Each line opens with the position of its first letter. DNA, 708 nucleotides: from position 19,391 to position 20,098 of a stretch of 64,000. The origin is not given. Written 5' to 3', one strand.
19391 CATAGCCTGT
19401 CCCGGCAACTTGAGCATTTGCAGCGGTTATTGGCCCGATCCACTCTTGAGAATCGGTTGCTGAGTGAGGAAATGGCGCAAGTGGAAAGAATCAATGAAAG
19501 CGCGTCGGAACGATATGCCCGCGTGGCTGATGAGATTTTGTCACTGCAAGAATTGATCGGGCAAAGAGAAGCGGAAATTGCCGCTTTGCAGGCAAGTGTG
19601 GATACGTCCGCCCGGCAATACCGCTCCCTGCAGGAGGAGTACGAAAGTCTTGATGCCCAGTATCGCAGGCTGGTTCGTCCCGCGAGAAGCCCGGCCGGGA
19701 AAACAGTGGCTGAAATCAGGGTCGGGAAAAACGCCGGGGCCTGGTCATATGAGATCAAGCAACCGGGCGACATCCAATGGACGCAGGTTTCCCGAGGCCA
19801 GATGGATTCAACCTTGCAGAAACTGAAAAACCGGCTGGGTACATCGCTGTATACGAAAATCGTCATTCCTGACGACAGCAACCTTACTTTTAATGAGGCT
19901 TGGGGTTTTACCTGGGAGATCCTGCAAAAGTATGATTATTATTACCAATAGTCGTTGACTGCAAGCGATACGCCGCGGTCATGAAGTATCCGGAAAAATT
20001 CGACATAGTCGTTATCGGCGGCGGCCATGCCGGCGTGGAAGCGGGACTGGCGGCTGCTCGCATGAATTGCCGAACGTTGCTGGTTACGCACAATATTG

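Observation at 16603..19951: Orphan stator-like pair: a MotA/ExbB-like channel plus a MotB-like anchor carrying a ~700-aa coiled coil in place of a peptidoglycan-binding domain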

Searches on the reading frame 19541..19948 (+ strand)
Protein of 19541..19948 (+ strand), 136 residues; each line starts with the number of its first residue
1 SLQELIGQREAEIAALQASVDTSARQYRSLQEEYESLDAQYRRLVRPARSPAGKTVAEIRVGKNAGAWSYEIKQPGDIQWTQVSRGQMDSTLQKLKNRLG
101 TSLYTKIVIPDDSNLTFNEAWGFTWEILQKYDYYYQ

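Call 14: find_homologous_proteins(query=window:19541-19948:+, max_evalue=0.001)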
Query seq(136 aa) (136 aa): 8 proteins with E <= 0.001 among 38 candidates.
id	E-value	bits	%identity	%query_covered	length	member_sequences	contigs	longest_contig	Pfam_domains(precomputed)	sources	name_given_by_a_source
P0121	5.1e-22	96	43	88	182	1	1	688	-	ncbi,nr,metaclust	ncbi:hypothetical protein MCHI_000187 [Candidatus Magnetoovum chiemensis]|nr:hypothetical protein MC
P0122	1.9e-21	94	40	100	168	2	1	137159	-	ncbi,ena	-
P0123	2.6e-21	94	43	83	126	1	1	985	-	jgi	jgi:hypothetical protein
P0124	8.5e-21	92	40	100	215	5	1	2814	-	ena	-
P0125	1.0e-20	92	39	100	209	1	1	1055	-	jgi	jgi:chromosome segregation ATPase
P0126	3.5e-20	90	39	100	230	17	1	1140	-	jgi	jgi:chromosome segregation ATPase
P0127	2.5e-18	84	40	95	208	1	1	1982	-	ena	-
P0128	2.4e-11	62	67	36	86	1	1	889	-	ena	-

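Call 22: search_solved_structures(query=A2, max_evalue=10, show_alignments=2)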
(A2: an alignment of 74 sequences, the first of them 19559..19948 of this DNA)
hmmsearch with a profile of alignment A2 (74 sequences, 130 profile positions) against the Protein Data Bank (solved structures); distinct sequences matched with E-value up to 10: 12.
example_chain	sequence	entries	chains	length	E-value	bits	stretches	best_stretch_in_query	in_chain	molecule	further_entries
6lfb_A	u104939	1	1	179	0.25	14.5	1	76-116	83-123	Acyl-CoA thioesterase I also functions as protease I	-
9ge8_T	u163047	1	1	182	0.26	14.5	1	76-116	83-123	Thioesterase 1/protease 1/lysophospholipase L1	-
6lfc_A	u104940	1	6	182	0.26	14.5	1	76-116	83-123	Acyl-CoA thioesterase I also functions as protease I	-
5tid_A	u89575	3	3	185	0.26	14.5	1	76-116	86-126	Acyl-CoA thioesterase I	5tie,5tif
5tic_A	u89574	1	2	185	0.26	14.5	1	76-116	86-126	Acyl-CoA thioesterase I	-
1ivn_A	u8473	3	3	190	0.27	14.5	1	76-116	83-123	Thioesterase I | Acyl-CoA thioesterase I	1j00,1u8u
3hiu_A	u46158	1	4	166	0.38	13.9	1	21-56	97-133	Uncharacterized protein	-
6ano_B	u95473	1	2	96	0.49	13.6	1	4-48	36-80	CASP8-associated protein 2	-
8gac_A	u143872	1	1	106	0.77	13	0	56-93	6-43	CTLA-4 binder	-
6h3p_A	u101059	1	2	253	1.2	12.3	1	42-107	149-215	Chorismate mutase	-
6pfp_A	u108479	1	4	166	6.1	10.1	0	12-43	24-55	Myosin-7 fused to GP7 and EB1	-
8qat_A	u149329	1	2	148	8.2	9.6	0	12-54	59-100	Protein Hook homolog 3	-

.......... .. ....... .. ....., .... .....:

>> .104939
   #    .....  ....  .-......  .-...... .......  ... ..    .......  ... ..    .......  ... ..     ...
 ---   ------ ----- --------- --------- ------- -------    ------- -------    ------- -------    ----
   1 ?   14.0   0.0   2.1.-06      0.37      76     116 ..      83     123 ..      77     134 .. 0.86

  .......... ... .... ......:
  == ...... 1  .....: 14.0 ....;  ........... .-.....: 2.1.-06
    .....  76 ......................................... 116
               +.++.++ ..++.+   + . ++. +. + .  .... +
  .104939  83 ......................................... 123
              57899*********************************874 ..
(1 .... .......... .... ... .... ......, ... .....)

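Call 23: find_homologous_proteins(query=A2, max_evalue=0.001)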
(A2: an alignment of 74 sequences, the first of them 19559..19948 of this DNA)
Query A2 (74 sequences) (130 aa, profile of the alignment): 58 proteins with E <= 0.001 among 1701 candidates.
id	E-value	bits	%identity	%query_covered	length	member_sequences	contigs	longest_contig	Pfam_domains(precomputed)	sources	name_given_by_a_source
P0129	1.5e-50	188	60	99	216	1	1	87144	-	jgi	jgi:antitoxin component HigA of HigAB toxin-antitoxin module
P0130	5.6e-49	183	53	99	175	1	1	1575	-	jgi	jgi:hypothetical protein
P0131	9.1e-45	170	43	90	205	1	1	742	PF24161.2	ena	-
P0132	2.7e-43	165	45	84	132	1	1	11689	-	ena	-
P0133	5.8e-43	164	40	99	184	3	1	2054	-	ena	-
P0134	7.0e-42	160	38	96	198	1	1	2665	-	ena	-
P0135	1.1e-41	160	41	96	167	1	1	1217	-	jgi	jgi:predicted RNase H-like nuclease (RuvC/YqgF family)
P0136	2.6e-41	159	53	99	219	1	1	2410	PF23649.2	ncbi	ncbi:MAG: hypothetical protein ACR2P7_03470, partial [bacterium]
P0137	6.6e-41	157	47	83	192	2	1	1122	-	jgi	jgi:chromosome segregation ATPase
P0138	2.3e-40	155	44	80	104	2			-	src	-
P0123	3.5e-40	155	43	87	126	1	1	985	-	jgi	jgi:hypothetical protein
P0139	7.0e-40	154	41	99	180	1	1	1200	-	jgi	-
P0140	9.9e-40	153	40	97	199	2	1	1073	-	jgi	jgi:hypothetical protein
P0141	1.2e-38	150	44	88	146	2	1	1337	-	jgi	jgi:predicted nuclease with TOPRIM domain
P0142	1.5e-38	150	44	82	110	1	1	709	-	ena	-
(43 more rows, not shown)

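Call 34: predict_structure(alignment_id=A3)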
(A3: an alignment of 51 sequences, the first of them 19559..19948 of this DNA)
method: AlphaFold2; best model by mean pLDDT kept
length: 130 residues; sequences in the alignment: 51
mean_pLDDT: 88.7   pTM: 0.68
mean pLDDT of the five models: 88.7, 86.4, 83.6, 82.8, 82.3
residues with pLDDT >= 90: 74; 70-90: 46; 50-70: 10; < 50: 0
segments of 3 or more residues with pLDDT < 50: none
pLDDT, mean of each block of 10 residues (from residue 1): 88 87 77 63 84 96 97 98 98 95 94 89 87
secondary structure, 60 per line:
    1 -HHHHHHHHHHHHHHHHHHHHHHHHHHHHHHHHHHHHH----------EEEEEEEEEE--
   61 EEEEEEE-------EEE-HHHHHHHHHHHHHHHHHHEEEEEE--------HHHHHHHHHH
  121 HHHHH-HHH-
elements in order: H2-38 E49-58 E61-67 E75-77 H79-96 E97-102 H111-125

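Call 42: search_protein_families(library=pfam, alignment_id=A2, max_evalue=10)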
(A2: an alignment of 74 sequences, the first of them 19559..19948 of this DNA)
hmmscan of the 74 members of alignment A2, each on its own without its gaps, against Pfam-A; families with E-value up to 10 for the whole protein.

A. member 1, window:19559-19948:+ (130 aa): 6 families
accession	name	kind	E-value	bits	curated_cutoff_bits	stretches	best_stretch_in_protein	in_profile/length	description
PF20567.3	DUF6776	-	0.027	14.9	27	1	14-91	19-101/149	Family of unknown function (DUF6776)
PF17082.10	Spc29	-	0.043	14.1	31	1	3-85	130-214/245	Spindle Pole Component 29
PF04977.20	DivIC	-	0.056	13.7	28.9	1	2-44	21-63/80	Septum formation initiator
PF14197.11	Cep57_CLD_2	-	0.091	13.3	27.1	1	4-32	2-30/67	Centrosome localisation domain of PPC89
PF00516.24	GP120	-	0.15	10.9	27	1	41-111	298-371/525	Envelope glycoprotein GP120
PF24627.1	PUMA_CC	-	0.28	11.7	30.1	1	6-33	44-71/74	PUMA coiled-coil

B. families by the number of members that match (of 74 scanned): 101 families (the first 25 are shown)
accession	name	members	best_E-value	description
PF12403.13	Pax2_C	19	0.039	Paired-box protein 2 C terminal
PF09426.16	Nyv1_longin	12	0.015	Vacuolar R-SNARE Nyv1, longin domain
PF23716.1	DUF7158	8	0.0086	Family of unknown function (DUF7158)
PF13851.11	GAS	6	0.0062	Growth-arrest specific micro-tubule binding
PF19962.4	EAD9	6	0.0093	Effector-associated domain 9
PF02472.21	ExbD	6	0.02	Biopolymer transport protein ExbD/TolR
PF01486.22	K-box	5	0.015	K-box region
PF18035.6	Bap31_Bap29_C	4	5.6e-05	Bap31/Bap29 cytoplasmic coiled-coil domain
PF06657.18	Cep57_MT_bd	4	0.0036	Centrosome microtubule-binding domain of Cep57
PF20567.3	DUF6776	4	0.027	Family of unknown function (DUF6776)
PF07200.18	Mod_r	4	0.053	Modifier of rudimentary (Mod(r)) protein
PF04977.20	DivIC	4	0.056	Septum formation initiator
PF03938.19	OmpH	3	0.014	Outer membrane protein (OmpH-like)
PF02963.22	EcoRI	3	0.033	Restriction endonuclease EcoRI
PF02183.23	HALZ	3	0.037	Homeobox associated leucine zipper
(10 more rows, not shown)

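Call 62: fold_search(model_id=the predicted structure, library=pdb)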
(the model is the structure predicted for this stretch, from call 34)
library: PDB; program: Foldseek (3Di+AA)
matches with E <= 10: 805; with E <= 0.001: 0
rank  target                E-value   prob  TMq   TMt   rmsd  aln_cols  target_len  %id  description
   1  6zj3_Lz               1.2e-01  0.35  0.23  0.36   5.7        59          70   10  Cryo-EM structure of the highly atypical cytoplasmic ribosome of Euglena gracilis (released 2020-10-07)
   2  6u8q_N                1.2e-01  0.35  0.26  0.24   6.4        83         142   17  CryoEM structure of HIV-1 cleaved synaptic complex (CSC) intasome (released 2020-02-05)
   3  5t2a_n                1.4e-01  0.20  0.22  0.30   7.0        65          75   12  CryoEM structure of the Leishmania donovani 80S ribosome at 2.9 Angstrom resolution (released 2017-01-25)
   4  3ffi_A                1.5e-01  0.20  0.24  0.09  13.2       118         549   20  HIV-1 RT with pyridone non-nucleoside inhibitor (released 2009-12-15)
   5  6lmq                  1.9e-01  0.28  0.26  0.24   6.4        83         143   17  Crystal structure of HIV-1 integrase catalytic core domain in complex with 2-(tert-butoxy)-2-[3-(3,4-dihydro-2H-1,4-benz (released 2020-09-23)
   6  9bh5_Ck               1.9e-01  0.20  0.22  0.33  11.8        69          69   17  High-resolution C. elegans 80S ribosome structure - class 1 (released 2024-09-04)
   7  7z2e_A                2.0e-01  0.25  0.23  0.08   7.1        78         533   22  Cryo-EM structure of NNRTI resistant M184I/E138K mutant HIV-1 reverse transcriptase with a DNA aptamer in complex with (released 2022-07-20)
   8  5hrr                  2.3e-01  0.25  0.26  0.25   6.4        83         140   19  HIV Integrase Catalytic Domain containing F185K + A124N + T125S mutations complexed with GSK0002 (released 2016-12-14)
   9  4v6x_Ck               2.3e-01  0.13  0.20  0.28  13.9        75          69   15  Structure of the human 80S ribosome (released 2014-07-09)
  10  7sep_A                2.4e-01  0.20  0.26  0.09   7.4        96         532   20  Cryo-EM Structure of the RT component of the HIV-1 Pol Polyprotein (released 2022-07-27)
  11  7sjx_A                2.4e-01  0.20  0.26  0.08   7.4        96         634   20  Cryo-EM Structure of the PR-RT components of the HIV-1 Pol Polyprotein (released 2022-07-27)
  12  6az3_k                2.6e-01  0.23  0.24  0.35   5.6        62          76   11  Cryo-EM structure of of the large subunit of Leishmania ribosome bound to paromomycin (released 2017-12-06)
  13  1hyv                  2.8e-01  0.23  0.26  0.24   6.2        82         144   17  HIV INTEGRASE CORE DOMAIN COMPLEXED WITH TETRAPHENYL ARSONIUM (released 2001-04-04)
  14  4e1m                  2.8e-01  0.23  0.25  0.23   6.5        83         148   16  Crystal Structure of HIV-1 Integrase with a non-catayltic site inhibitor (released 2012-04-25)
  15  7u32_B                2.8e-01  0.18  0.21  0.15  10.7       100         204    9  MVV cleaved synaptic complex (CSC) intasome at 3.4 A resolution (released 2022-05-11)
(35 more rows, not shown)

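Call 76: search_protein_representatives(alignment_id=A3)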
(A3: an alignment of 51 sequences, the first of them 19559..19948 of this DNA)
Query: 51 sequences, 194 profile positions. Proteins with E-value up to 0.001 (for the whole library): 440; up to 1e-10: 371; up to 1e-30: 290. The best 150 are listed.
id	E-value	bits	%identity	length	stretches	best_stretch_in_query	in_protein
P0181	2.3e-59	217.0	-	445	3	4-191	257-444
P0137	4.2e-58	212.9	-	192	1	16-192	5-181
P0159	1.2e-57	211.4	-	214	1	4-192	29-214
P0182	3.3e-57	210.0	-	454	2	5-192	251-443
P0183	1.6e-56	207.7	-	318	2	5-192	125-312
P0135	1.6e-56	207.7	-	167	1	30-193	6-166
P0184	2.4e-56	207.1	-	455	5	5-193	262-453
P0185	5.7e-56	205.9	-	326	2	7-192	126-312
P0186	1.3e-55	204.7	-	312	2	4-192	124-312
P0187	3.4e-55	203.4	-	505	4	6-193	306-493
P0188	7.4e-55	202.3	-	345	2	4-193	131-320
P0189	1.5e-54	201.3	-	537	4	4-193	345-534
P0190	1.6e-54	201.2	-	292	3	4-192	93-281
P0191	2.2e-54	200.7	-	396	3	7-193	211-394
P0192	2.4e-54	200.6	-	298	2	9-192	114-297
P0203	1.3e-53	198.2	-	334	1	7-193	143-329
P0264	4.0e-50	186.8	-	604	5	10-191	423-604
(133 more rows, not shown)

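Call 80: find_encoding_contigs(protein=P0186, flank=8000, max_places=3)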
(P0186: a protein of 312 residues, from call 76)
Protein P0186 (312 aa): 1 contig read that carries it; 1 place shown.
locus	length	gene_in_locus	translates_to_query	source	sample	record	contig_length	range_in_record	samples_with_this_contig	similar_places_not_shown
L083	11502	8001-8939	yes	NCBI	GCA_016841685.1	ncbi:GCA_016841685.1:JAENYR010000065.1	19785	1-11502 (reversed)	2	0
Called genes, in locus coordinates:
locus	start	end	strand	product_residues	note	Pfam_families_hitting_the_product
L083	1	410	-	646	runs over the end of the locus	PF00270:DEAD, PF00271:Helicase_C, PF16124:RecQ_Zn_bind (weak)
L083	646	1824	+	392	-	PF12899:Glyco_hydro_100, PF06202:GDE_C (weak), PF22422:MGH1-like_GH (weak)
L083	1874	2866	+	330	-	PF13409:GST_N_2, PF13410:GST_C_2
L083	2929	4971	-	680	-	PF00456:Transketolase_N, PF02779:Transket_pyr, PF22613:Transketolase_C_1, PF02780:Transketolase_C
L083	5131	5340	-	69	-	PF07311:Dodecin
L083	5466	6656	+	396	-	PF05940:NnrS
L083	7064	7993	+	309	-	-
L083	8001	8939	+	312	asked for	-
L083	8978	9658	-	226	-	PF02976:MutH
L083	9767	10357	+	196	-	PF00881:Nitroreductase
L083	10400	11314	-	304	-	PF01545:Cation_efflux, PF16916:ZT_dimer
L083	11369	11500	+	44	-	?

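Call 82: find_encoding_contigs(protein=P0203, flank=8000, max_places=3)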
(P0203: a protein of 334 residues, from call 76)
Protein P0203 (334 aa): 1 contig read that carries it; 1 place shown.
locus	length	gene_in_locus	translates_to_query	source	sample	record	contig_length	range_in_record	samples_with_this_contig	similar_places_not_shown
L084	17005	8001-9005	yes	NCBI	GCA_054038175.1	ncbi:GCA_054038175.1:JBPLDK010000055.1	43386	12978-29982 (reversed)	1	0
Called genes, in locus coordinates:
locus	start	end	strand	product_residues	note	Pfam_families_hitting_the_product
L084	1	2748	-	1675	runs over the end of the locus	PF00497:SBP_bac_3, PF00497:SBP_bac_3, PF08447:PAS_3, PF00989:PAS, PF08447:PAS_3, PF08448:PAS_4, PF13426:PAS_9, PF00512:HisKA, +5 more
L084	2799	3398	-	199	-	PF06080:DUF938, PF08241:Methyltransf_11 (weak), PF08242:Methyltransf_12, PF13649:Methyltransf_25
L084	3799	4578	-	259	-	-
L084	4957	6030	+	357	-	PF00268:Ribonuc_red_sm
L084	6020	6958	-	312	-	PF01715:IPPT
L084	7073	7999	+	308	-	-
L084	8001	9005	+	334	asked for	-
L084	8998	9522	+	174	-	PF03167:UDG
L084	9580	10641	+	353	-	PF04055:Radical_SAM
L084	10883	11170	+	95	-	PF04362:Iron_traffic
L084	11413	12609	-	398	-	PF00465:Fe-ADH, PF13685:Fe-ADH_2 (weak), PF25137:ADH_Fe_C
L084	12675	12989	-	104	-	PF00216:Bac_DNA_binding, PF18291:HU-HIG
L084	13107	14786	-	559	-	PF00575:S1, PF21710:Spt6_S1 (faint), PF00575:S1, PF23459:S1_RRP5 (weak)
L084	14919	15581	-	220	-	PF02224:Cytidylate_kin, PF13189:Cytidylate_kin2 (weak)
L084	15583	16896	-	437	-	PF00275:EPSP_synthase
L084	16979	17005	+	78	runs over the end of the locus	-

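Call 86: find_encoding_contigs(protein=P0264, flank=8000, max_places=2)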
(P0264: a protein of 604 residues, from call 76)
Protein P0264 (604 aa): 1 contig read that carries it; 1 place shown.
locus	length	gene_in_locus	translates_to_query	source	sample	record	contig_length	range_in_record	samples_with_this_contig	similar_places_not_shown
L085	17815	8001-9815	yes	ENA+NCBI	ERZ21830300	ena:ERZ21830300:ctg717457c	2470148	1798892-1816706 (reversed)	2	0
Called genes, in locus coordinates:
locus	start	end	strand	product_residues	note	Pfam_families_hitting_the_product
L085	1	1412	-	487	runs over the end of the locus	PF00282:Pyridoxal_deC, PF01212:Beta_elim_lyase (weak)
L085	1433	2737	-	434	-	PF07690:MFS_1, PF11700:ATG22, PF07690:MFS_1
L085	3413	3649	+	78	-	PF01809:YidD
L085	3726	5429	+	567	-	PF14849:YidC_periplas, PF02096:60KD_IMP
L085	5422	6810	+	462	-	PF10396:TrmE_N, PF12631:MnmE_helical, PF01926:MMR_HSR1, PF02421:FeoB_N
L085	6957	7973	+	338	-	-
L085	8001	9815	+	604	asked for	PF10473:CENP-F_leu_zip (faint), PF28422:CCDC89 (faint), PF20492:ERM_helical (weak)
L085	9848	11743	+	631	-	PF01134:GIDA, PF12831:FAD_oxidored, PF21680:GIDA_C_1st, PF13932:SAM_GIDA_C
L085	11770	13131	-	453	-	PF06808:DctM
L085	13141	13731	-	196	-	PF04290:DctQ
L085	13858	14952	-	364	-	PF03480:DctP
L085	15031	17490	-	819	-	PF01266:DAO, PF16350:FAO_M, PF01571:GCV_T, PF08669:GCV_T_C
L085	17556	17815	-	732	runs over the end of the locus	PF13089:PP_kinase_N, PF02503:PP_kinase, PF17941:PP_kinase_C_1, PF13091:PLDc_2 (faint), PF13090:PP_kinase_C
